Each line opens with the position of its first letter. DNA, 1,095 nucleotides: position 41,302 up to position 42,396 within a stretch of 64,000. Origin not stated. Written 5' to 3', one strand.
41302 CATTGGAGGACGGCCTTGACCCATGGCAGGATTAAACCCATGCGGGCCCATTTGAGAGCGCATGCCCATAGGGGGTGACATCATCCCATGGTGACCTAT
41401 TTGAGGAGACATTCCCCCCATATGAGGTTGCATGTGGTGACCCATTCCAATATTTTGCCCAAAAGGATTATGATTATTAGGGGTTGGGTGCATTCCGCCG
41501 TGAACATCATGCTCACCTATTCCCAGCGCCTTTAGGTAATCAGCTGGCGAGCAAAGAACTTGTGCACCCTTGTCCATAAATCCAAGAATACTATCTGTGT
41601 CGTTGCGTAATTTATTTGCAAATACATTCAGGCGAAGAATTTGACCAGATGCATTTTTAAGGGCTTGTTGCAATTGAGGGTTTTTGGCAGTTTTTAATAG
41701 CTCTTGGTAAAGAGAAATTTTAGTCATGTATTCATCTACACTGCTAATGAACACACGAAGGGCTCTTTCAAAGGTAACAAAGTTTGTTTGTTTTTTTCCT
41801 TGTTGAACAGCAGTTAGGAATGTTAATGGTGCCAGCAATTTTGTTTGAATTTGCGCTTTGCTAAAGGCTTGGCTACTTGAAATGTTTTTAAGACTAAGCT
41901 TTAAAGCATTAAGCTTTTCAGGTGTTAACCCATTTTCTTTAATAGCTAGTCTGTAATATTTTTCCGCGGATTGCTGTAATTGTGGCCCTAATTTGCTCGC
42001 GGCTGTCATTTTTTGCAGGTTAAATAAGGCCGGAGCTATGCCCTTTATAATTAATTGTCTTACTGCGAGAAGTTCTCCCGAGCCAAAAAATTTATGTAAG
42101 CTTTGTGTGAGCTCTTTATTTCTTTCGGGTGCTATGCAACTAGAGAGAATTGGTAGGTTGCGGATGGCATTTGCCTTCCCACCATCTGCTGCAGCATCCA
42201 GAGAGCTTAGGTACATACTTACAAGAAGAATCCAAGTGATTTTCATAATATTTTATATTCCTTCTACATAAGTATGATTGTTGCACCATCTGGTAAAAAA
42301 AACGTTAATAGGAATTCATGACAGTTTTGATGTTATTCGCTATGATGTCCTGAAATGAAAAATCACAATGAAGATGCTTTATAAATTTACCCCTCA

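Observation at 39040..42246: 1068-aa exported protein built from eukaryote-like low-complexity modules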

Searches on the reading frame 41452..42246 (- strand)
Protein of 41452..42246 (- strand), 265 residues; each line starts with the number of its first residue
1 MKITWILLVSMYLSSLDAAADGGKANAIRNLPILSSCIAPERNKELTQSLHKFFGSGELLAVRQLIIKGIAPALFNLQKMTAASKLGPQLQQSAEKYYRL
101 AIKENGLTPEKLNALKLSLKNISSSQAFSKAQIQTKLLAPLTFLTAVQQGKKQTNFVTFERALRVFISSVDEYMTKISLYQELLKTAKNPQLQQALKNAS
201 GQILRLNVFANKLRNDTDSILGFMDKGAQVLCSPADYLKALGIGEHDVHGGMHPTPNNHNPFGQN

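Call 8: find_homologous_proteins(query=window:41452-42246:-, max_evalue=0.001)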
Query window:41452-42246:-: 1528 candidates shared short words with the query, none scored E <= 0.001.

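Call 9: find_related_loci(query=window:41452-42246:-, collection=genome_contigs, flank=6000)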
Query window:41452-42246:- (265 aa) in genome_contigs; peptide patterns used: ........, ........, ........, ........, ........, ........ (x = any residue, [..] = any of these).
117 stretches matched a pattern, but none encodes a relative of the query by tblastn (E <= 1e-3).
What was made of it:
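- Tried and rejected: The genome_contigs scan with the head domain found nothing (call 9).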

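Call 18: find_homologous_proteins(query=A2, max_evalue=0.01)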
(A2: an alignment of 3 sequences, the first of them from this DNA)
Query A2 (3 sequences): 8000 candidates shared short words with the query, none scored E <= 0.01.
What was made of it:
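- Tried and rejected: Word-indexed protein searches with the head domain, alone and as a three-sequence profile, found nothing (calls 8, 18).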

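Call 19: find_related_loci(query=A2, collection=metagenome_contigs, flank=8000)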
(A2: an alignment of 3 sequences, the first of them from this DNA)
Query A2 (251 aa) in metagenome_contigs; peptide patterns used: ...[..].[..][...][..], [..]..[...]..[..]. (x = any residue, [..] = any of these).
552 stretches matched a pattern, but none encodes a relative of the query by tblastn (E <= 1e-3).

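Call 27: search_protein_representatives(protein=window:41497-42246:-)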
Query: 250 residues. Proteins with E-value up to 0.001 (for the whole library): 6; up to 1e-10: 3; up to 1e-30: 1. The best 6 are listed.
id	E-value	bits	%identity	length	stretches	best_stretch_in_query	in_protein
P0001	1.1e-153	525.7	100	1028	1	1-250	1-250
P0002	1.0e-27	113.9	54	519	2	125-222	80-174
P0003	7.9e-23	97.9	29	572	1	27-243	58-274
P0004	2.6e-10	57.0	28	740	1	19-242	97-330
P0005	3.9e-07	46.6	24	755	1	25-241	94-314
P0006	6.2e-04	36.1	42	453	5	63-113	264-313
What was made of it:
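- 41515..42186 (-): Helical head domain, aa 21-244. It is the only globular part conserved across the family and carries Cys37 and Cys232. It gave the only hits in 1.84 billion representatives (call 27).
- On The new orphan family defined here (valS-adjacent exported low-complexity protein): P0001 E = 1e-153, P0002 1e-27, P0003 8e-23, P0004 3e-10 and P0005 4e-7 in the exhaustive scan (call 27).
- Tried and rejected: The exhaustive scan (call 27) is the reliable result.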

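Call 29: list_cluster_members(proteins=[P0001, P0002, P0003, P0004, P0005])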
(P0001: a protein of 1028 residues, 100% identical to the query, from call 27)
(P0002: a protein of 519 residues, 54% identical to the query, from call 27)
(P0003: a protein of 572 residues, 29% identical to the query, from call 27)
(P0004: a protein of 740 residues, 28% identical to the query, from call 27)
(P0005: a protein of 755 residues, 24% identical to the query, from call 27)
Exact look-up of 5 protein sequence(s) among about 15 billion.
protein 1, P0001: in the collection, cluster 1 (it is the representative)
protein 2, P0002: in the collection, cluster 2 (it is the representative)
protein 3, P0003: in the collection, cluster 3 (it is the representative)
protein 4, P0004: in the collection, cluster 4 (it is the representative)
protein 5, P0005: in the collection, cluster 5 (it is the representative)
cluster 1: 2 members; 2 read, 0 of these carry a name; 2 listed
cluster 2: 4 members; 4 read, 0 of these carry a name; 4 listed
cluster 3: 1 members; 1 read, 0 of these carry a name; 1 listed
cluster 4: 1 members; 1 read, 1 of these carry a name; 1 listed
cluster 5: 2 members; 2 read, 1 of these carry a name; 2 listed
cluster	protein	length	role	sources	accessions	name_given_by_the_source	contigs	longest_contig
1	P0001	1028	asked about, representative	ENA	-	-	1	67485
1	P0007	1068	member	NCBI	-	-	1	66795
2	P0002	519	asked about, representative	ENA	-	-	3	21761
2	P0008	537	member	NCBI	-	-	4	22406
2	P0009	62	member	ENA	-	-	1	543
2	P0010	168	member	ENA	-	-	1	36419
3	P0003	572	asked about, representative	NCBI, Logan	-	-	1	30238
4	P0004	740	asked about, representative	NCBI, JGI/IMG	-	hypothetical protein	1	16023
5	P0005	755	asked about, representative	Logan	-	-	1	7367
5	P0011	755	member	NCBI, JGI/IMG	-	hypothetical protein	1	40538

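Call 30: predict_structure(protein=window:41497-42189:-)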
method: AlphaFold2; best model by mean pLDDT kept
length: 231 residues; sequences in the alignment: 1
mean_pLDDT: 70.5   pTM: 0.65
mean pLDDT of the five models: 70.5, 69.1, 64.2, 47.8, 47.3
residues with pLDDT >= 90: 0; 70-90: 116; 50-70: 103; < 50: 12
segments of 3 or more residues with pLDDT < 50: 1-9
pLDDT, mean of each block of 10 residues (from residue 1): 44 57 63 65 85 84 67 70 66 64 63 85 84 75 82 79 72 83 85 72 59 64 55 36
secondary structure, 60 per line:
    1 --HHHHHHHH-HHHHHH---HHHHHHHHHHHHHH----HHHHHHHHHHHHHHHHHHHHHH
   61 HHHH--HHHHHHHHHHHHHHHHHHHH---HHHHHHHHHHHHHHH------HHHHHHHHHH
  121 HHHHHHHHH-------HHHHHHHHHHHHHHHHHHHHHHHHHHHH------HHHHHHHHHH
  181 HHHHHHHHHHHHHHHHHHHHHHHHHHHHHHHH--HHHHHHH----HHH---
elements in order: H3-10 H12-17 H21-34 H39-64 H67-86 H90-104 H111-129 H137-164 H171-212 H215-221
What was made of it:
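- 41515..42186 (-): Single-sequence AF2 model of aa 20-250: pLDDT 70.5, pTM 0.65, ten helices (call 30).
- Checked: AF2 predicts it all-helical (call 30).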

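Call 33: find_encoding_contigs(protein=P0003, flank=8000, max_places=3)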
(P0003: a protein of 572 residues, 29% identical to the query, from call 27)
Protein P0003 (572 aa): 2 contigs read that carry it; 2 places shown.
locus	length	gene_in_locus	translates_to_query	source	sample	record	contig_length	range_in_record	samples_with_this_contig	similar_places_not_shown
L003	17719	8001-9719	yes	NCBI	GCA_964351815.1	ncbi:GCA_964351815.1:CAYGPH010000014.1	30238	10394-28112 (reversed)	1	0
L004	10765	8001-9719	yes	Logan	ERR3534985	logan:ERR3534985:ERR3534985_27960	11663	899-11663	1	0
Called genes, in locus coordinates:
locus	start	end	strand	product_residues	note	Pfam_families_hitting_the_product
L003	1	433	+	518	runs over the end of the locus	PF05192:MutS_III, PF05190:MutS_IV, PF00488:MutS_V, PF27441:MutS_C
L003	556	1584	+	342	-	PF01266:DAO, PF13450:NAD_binding_8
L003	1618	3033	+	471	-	PF00939:Na_sulph_symp, PF03600:CitMHS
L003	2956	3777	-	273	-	PF00596:Aldolase_II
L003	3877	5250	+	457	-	PF01734:Patatin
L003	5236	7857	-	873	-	PF00133:tRNA-synt_1, PF09334:tRNA-synt_1g (weak), PF13603:tRNA-synt_1_2, PF09334:tRNA-synt_1g (weak), PF08264:Anticodon_1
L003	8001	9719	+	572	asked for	-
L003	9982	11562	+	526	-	PF03215:Rad17 (weak), PF05496:RuvB_N (weak), PF13177:DNA_pol3_delta2, PF00004:AAA, PF13401:AAA_22 (weak), PF22608:DNAX_ATPase_lid, PF12169:DNA_pol3_gamma3, PF12362:DUF3646, +2 more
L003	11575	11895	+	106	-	PF02575:YbaB_DNA_bd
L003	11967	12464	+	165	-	-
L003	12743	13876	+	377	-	-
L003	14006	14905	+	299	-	PF01370:Epimerase, PF08338:DUF1731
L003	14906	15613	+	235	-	PF00106:adh_short, PF08659:KR (faint), PF13561:adh_short_C2, PF23441:SDR (weak)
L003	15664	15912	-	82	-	PF01016:Ribosomal_L27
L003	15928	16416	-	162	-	PF00829:Ribosomal_L21p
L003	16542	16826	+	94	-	PF01313:Bac_export_3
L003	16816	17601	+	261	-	PF01311:Bac_export_1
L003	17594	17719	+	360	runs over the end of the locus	PF01312:Bac_export_2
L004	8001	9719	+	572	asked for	-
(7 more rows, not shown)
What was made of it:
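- A patatin gene lies in a relative's locus (call 33).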

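Call 35: find_encoding_contigs(protein=P0004, flank=8000, max_places=2)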
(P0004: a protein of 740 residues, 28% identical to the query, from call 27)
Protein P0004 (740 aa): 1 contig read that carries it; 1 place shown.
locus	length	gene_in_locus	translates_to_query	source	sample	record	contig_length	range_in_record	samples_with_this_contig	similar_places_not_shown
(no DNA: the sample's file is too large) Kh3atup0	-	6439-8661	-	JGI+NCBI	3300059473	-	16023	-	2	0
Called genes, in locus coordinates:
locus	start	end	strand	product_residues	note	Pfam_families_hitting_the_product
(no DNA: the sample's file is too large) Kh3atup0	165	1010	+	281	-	-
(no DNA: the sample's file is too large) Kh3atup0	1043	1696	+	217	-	-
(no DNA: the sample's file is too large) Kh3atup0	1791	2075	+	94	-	-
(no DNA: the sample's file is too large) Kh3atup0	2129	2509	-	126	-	PF06108:DUF952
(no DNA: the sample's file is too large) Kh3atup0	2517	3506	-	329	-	-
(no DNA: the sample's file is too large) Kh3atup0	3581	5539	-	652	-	PF00012:HSP70, PF06723:MreB_Mbl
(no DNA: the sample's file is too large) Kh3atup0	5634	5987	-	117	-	PF00453:Ribosomal_L20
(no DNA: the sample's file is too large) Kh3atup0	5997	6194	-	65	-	PF01632:Ribosomal_L35p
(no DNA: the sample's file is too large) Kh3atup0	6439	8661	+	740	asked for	-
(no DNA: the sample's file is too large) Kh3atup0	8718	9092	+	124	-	-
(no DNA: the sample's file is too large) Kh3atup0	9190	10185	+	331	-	-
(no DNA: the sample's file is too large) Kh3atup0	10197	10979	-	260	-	PF01209:Ubie_methyltran, PF13489:Methyltransf_23, PF13847:Methyltransf_31, PF08241:Methyltransf_11, PF08242:Methyltransf_12, PF13649:Methyltransf_25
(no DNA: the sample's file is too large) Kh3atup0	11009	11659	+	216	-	PF04280:Tim44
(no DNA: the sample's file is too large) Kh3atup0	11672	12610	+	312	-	PF05175:MTS (weak), PF09243:Rsm22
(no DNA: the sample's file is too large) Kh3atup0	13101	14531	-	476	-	PF00772:DnaB, PF03796:DnaB_C, PF13481:AAA_25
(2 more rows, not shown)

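Call 36: find_encoding_contigs(protein=P0011, flank=8000, max_places=2)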
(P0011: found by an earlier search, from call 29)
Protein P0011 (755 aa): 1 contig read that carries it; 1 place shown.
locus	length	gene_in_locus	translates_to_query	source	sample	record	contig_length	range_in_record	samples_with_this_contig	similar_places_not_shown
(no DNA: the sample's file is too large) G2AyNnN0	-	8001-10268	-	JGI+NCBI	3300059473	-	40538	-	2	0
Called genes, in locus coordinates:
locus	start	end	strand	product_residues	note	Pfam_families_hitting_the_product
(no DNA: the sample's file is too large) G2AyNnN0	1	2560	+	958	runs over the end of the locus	PF02463:SMC_N (faint), PF13191:AAA_16 (faint), PF13304:AAA_21 (faint), PF13481:AAA_25 (faint), PF13555:AAA_29 (faint), PF17760:UvrA_inter, PF17755:UvrA_DNA-bind, PF00005:ABC_tran (weak), +3 more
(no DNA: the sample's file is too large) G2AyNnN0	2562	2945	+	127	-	PF03819:MazG (weak), PF12643:MazG-like (weak)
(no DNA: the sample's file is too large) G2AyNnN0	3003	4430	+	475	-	-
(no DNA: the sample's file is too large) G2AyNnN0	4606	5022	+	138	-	PF00254:FKBP_C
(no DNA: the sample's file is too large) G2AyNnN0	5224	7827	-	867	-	PF00133:tRNA-synt_1, PF09334:tRNA-synt_1g (weak), PF13603:tRNA-synt_1_2 (weak), PF09334:tRNA-synt_1g (weak), PF08264:Anticodon_1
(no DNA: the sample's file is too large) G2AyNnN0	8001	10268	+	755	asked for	-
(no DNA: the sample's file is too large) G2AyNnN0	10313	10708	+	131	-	-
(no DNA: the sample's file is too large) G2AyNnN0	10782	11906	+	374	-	-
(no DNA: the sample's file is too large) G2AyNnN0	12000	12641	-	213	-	PF01914:MarC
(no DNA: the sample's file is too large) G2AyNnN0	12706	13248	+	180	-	PF01427:Peptidase_M15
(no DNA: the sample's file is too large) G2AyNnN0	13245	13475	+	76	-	PF02416:TatA_B_E (weak)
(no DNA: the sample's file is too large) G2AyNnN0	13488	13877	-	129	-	?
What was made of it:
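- The gene keeps a fixed housekeeping locus over deep divergence (calls 33, 36).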

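Call 37: find_encoding_contigs(protein=P0001, flank=3000, max_places=2)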
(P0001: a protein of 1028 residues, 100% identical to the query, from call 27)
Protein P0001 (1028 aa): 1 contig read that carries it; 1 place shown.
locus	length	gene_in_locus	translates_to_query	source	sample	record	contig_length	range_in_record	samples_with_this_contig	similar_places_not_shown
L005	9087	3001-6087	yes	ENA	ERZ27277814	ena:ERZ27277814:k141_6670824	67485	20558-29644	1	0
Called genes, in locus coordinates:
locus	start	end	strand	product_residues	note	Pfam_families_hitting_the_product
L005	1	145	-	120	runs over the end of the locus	-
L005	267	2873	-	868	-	PF00133:tRNA-synt_1, PF09334:tRNA-synt_1g (weak), PF13603:tRNA-synt_1_2, PF09334:tRNA-synt_1g (weak), PF08264:Anticodon_1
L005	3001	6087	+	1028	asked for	-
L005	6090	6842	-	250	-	PF01209:Ubie_methyltran, PF13489:Methyltransf_23 (weak), PF13847:Methyltransf_31, PF08241:Methyltransf_11, PF08242:Methyltransf_12, PF13649:Methyltransf_25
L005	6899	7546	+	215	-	PF04280:Tim44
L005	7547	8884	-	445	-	PF06123:CreD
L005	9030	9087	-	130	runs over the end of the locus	-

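Call 38: fold_search(model_id=the predicted structure, library=pdb)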
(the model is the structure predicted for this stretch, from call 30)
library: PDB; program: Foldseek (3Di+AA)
matches with E <= 10: 465; with E <= 0.001: 0
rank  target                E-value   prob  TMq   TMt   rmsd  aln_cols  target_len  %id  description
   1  6z0c_B                6.4e-02  0.87  0.30  0.33  10.5       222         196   16  Structure of in silico modelled artificial Maquette-3 protein (released 2021-03-17)
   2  8d9p                  9.3e-02  0.92  0.34  0.39  11.2       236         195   16  De Novo Photosynthetic Reaction Center Protein Equipped with Heme B and Mn(II) cations (released 2022-09-28)
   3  8d9o                  1.1e-01  0.69  0.28  0.32  12.4       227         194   16  De Novo Photosynthetic Reaction Center Protein in Apo-State (released 2022-09-28)
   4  6z0c_D                1.1e-01  0.82  0.30  0.33  10.4       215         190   16  Structure of in silico modelled artificial Maquette-3 protein (released 2021-03-17)
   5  5vju                  1.7e-01  0.77  0.29  0.33  12.0       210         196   18  De Novo Photosynthetic Reaction Center Protein Variant Equipped with His-Tyr H-bond, Heme B, and Cd(II) ions (released 2018-04-25)
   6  8ff9_L                2.0e-01  0.57  0.21  0.29  16.6       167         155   11  Crystal structure of Apo Dps protein (PA0962) from Pseudomonas aeruginosa (orthorhombic form) (released 2023-03-08)
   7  6z0c_C                2.1e-01  0.33  0.21  0.24  13.7       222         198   16  Structure of in silico modelled artificial Maquette-3 protein (released 2021-03-17)
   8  5vjs                  2.2e-01  0.72  0.29  0.33  12.0       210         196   18  De Novo Photosynthetic Reaction Center Protein Equipped with Heme B, a synthetic Zn porphyrin, and Zn(II) cations (released 2018-04-25)
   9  8ceg_B                2.6e-01  0.11  0.13  0.14  29.3       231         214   16  BAR domain protein FAM92A1 essential for mitochondrial membrane remodeling (released 2024-02-21)
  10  5vtl                  2.7e-01  0.09  0.13  0.14  25.8       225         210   15  Structure of metacyclic invariant surface protein , Tb427.07.360, from Trypanosoma brucei. (released 2018-08-08)
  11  8ff9_A                3.0e-01  0.47  0.21  0.29  16.7       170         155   11  Crystal structure of Apo Dps protein (PA0962) from Pseudomonas aeruginosa (orthorhombic form) (released 2023-03-08)
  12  3dyu_A                3.1e-01  0.30  0.22  0.15  30.0       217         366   18  Crystal structure of Snx9PX-BAR (230-595), H32 (released 2008-09-16)
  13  7sqc_1W               4.7e-01  0.14  0.19  0.17  33.5       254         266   14  Ciliary C1 central pair apparatus isolated from Chlamydomonas reinhardtii (released 2022-04-13)
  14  4tql_A                5.0e-01  0.18  0.20  0.20  31.9       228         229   12  Computationally designed three helix bundle (released 2014-10-15)
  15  3o1i_B                6.0e-01  0.20  0.21  0.19  18.9       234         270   11  Crystal Structure of the TorS sensor domain - TorT complex in the absence of ligand (released 2011-12-21)
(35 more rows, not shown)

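Call 46: search_solved_structures(query=A4, max_evalue=10, show_alignments=0)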
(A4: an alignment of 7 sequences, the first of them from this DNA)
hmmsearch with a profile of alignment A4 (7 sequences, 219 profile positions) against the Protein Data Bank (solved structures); distinct sequences matched with E-value up to 10: 2.
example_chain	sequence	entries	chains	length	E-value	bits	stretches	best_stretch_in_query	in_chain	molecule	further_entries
21gi_A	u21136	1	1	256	0.011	18.6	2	45-101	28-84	A designed protein Three-twist Knot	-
3mlg_A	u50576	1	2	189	0.018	17.9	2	45-140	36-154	2X chimera of Helicobacter pylori protein HP0242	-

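Call 48: search_protein_families(library=pfam, proteins=[P0003, P0004, P0005], max_evalue=1)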
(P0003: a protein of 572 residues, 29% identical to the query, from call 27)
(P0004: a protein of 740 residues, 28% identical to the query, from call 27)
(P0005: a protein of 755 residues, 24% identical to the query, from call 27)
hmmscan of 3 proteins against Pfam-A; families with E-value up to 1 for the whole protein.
P0003 (572 aa): 1 family
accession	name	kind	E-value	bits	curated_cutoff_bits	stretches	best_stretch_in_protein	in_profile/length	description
PF09145.16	Ubiq-assoc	-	0.2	12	27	1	124-143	22-41/44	Ubiquitin-associated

P0004 (740 aa): 2 families
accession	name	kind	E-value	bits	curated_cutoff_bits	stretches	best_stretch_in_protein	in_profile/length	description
PF19802.4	DUF6285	-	0.046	14.9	28.1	1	654-708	12-66/91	Domain of unknown function (DUF6285)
PF11214.13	Med2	-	0.92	10.1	26.8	1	626-697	18-88/100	Mediator complex subunit 2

P0005 (755 aa): 2 families
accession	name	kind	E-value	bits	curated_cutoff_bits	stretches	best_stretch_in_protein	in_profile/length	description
PF20072.4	DUF6468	-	0.0063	17.1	26.9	1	681-714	1-34/76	Domain of unknown function (DUF6468)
PF24164.1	TMP_N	-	0.26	12.2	27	0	659-725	19-79/82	Tape measure protein N-terminal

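Call 69: find_encoding_contigs(protein=P0005, flank=8000, max_places=2)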
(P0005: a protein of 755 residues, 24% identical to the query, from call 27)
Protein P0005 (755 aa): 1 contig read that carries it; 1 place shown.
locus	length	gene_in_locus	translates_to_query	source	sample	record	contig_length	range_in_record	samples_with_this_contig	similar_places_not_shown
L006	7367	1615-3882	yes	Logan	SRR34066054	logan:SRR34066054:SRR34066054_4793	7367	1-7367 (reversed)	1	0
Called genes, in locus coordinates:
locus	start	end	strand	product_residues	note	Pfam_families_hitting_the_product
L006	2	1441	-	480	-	?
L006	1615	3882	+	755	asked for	-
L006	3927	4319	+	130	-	-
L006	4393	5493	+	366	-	-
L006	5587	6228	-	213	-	PF01914:MarC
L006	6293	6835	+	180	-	PF01427:Peptidase_M15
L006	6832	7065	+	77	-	PF02416:TatA_B_E (weak)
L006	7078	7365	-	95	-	?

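Call 70: find_encoding_contigs(protein=P0002, flank=6000, max_places=3)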
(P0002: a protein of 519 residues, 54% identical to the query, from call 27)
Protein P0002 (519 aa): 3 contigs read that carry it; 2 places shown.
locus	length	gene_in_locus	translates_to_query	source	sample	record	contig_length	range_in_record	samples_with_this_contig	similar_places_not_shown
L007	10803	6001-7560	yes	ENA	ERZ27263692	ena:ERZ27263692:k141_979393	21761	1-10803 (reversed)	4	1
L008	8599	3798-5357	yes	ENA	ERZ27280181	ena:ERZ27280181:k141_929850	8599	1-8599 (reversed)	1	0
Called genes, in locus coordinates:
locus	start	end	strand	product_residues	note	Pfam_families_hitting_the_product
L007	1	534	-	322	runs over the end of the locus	PF00106:adh_short (weak), PF01073:3Beta_HSD, PF01370:Epimerase, PF02719:Polysacc_synt_2, PF04321:RmlD_sub_bind, PF07993:NAD_binding_4 (weak), PF16363:GDP_Man_Dehyd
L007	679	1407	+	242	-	-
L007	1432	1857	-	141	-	PF01230:HIT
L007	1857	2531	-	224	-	PF00929:RNase_T, PF13482:RNase_H_2 (faint), PF16473:Rv2179c-like (weak)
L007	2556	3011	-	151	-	PF02620:YceD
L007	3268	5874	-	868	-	PF00133:tRNA-synt_1, PF09334:tRNA-synt_1g (weak), PF13603:tRNA-synt_1_2, PF09334:tRNA-synt_1g (weak), PF08264:Anticodon_1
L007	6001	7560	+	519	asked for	-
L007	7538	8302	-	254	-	PF01209:Ubie_methyltran, PF13847:Methyltransf_31, PF08241:Methyltransf_11, PF08242:Methyltransf_12, PF13649:Methyltransf_25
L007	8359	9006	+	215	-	PF04280:Tim44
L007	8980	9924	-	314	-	-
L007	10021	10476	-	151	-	PF06123:CreD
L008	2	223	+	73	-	?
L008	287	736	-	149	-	PF00383:dCMP_cyt_deam_1, PF14437:MafB19-deam, PF14439:Bd3614-deam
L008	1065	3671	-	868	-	PF00133:tRNA-synt_1, PF09334:tRNA-synt_1g (weak), PF13603:tRNA-synt_1_2, PF09334:tRNA-synt_1g (weak), PF08264:Anticodon_1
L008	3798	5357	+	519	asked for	-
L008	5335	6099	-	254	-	PF01209:Ubie_methyltran, PF13847:Methyltransf_31, PF08241:Methyltransf_11, PF08242:Methyltransf_12, PF13649:Methyltransf_25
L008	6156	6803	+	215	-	PF04280:Tim44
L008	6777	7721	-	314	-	-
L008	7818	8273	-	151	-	PF06123:CreD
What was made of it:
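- On The new orphan family defined here (valS-adjacent exported low-complexity protein): Shared synteny (calls 33, 35-37, 69, 70).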

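Call 83: search_protein_families(library=pfam, proteins=[L006:4393-5493:+, L006:3927-4319:+], max_evalue=0.1)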
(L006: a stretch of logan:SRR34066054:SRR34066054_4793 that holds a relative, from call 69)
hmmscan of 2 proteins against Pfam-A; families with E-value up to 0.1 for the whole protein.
L006:4393-5493:+ (366 aa): 1 family
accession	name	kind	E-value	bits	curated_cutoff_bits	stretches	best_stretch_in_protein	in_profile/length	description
PF15715.11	PAF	-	0.014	16.6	23.4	1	273-343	28-96/121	PCNA-associated factor histone like domain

L006:3927-4319:+ (130 aa): 0 families

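Call 85: search_protein_families(library=phrogs, proteins=[P0003, P0004], max_evalue=0.01)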
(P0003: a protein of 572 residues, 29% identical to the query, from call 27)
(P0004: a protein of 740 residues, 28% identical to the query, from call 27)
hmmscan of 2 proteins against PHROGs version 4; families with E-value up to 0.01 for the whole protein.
P0003 (572 aa): 0 families

P0004 (740 aa): 1 family
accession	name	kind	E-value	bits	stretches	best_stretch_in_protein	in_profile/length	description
phrog_6065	-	unknown function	0.0043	18.4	1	657-702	58-103/112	-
